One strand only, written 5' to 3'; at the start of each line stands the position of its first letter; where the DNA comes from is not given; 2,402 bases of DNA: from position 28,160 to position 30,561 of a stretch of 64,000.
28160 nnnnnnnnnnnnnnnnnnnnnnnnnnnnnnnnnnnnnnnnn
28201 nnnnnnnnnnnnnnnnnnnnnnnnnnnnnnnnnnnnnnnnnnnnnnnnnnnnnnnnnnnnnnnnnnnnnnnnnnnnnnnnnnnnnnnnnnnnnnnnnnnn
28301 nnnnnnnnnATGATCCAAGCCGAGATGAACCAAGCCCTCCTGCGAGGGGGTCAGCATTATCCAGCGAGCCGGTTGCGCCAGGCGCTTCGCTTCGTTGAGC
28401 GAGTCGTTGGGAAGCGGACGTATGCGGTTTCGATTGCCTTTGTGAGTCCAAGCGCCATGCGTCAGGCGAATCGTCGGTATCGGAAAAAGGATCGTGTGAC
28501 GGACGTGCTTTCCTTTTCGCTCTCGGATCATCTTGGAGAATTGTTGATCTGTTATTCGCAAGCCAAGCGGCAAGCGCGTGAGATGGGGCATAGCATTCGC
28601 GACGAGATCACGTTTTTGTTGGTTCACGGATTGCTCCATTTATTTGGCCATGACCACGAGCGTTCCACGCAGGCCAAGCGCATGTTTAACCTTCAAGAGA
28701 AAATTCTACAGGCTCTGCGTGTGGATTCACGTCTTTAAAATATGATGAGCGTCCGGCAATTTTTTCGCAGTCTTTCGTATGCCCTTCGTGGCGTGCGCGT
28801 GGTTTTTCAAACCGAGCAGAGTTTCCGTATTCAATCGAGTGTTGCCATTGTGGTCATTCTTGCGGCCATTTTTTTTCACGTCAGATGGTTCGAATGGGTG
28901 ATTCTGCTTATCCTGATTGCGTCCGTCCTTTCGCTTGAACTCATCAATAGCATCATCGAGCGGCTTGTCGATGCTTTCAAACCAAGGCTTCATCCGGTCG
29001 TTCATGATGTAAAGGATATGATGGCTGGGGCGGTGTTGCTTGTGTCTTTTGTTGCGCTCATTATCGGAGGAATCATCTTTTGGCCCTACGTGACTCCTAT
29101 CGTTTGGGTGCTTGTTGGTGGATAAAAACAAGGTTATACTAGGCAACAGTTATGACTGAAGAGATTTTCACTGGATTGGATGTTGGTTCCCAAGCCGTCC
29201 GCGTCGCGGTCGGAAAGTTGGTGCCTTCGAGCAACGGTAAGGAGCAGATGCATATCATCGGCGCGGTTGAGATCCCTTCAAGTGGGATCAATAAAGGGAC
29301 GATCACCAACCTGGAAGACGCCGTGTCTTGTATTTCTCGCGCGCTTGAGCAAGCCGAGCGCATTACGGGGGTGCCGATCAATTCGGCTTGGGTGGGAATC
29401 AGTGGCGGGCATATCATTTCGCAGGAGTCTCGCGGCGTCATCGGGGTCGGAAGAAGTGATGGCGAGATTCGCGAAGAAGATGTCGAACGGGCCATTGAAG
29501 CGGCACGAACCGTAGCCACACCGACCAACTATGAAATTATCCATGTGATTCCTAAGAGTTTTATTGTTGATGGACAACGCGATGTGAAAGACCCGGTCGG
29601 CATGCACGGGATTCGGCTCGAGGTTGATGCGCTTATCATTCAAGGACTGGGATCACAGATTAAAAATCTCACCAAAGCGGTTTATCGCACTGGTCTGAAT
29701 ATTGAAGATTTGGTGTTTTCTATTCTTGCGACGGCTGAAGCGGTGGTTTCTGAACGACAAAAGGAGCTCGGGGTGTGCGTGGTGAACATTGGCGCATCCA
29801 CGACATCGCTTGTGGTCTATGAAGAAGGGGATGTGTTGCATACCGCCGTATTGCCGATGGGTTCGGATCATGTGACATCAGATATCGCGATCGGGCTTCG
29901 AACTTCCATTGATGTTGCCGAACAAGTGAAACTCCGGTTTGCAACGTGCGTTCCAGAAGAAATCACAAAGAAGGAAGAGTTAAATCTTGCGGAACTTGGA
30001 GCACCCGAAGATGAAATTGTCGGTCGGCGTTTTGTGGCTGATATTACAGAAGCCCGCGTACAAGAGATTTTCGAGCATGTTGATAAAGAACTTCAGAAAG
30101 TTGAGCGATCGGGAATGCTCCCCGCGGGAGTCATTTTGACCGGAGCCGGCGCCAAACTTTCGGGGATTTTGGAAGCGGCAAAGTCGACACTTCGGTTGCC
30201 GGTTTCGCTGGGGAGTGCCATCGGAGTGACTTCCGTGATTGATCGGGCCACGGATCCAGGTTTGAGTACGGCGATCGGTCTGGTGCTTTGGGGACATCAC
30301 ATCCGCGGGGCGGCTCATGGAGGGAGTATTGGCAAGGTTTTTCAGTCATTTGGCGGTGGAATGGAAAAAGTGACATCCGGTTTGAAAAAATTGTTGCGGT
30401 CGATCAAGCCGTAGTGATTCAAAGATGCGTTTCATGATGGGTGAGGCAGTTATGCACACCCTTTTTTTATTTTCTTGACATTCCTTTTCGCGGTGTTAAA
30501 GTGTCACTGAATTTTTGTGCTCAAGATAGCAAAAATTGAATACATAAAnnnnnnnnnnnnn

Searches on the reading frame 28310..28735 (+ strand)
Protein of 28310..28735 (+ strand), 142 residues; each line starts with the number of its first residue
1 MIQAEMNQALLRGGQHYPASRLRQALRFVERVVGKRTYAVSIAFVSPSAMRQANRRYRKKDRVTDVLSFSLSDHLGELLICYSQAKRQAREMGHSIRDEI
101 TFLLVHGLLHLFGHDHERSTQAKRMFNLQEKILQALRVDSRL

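Call 45: search_protein_families(library=pfam, proteins=[window:28310-28735:+], max_evalue=0.001)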
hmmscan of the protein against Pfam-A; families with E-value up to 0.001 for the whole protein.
window:28310-28735:+ (142 aa): 1 family
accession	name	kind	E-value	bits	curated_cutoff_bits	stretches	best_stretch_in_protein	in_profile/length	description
PF02130.23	YbeY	-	3.4e-36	124.4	25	1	32-136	22-129/129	Endoribonuclease YbeY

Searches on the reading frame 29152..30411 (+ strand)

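Call 45: search_protein_families(library=pfam, proteins=[window:29152-30411:+], max_evalue=0.001)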
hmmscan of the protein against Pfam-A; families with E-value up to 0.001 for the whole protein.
window:29152-30411:+ (420 aa): 4 families
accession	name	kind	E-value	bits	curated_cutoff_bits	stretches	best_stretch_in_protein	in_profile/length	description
PF14450.12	FtsA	-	2.5e-33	115.6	31.8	1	209-376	1-127/127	Cell division protein FtsA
PF02491.25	SHS2_FTSA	-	1.6e-28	99.3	25.4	1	85-163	1-78/79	SHS2 domain inserted in FTSA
PF06723.19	MreB_Mbl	-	3.6e-08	33.1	27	1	204-355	143-305/327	MreB/Mbl protein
PF11104.14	PilM_2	-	1.2e-06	28.2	27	0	197-262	171-236/340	Type IV pilus assembly protein PilM;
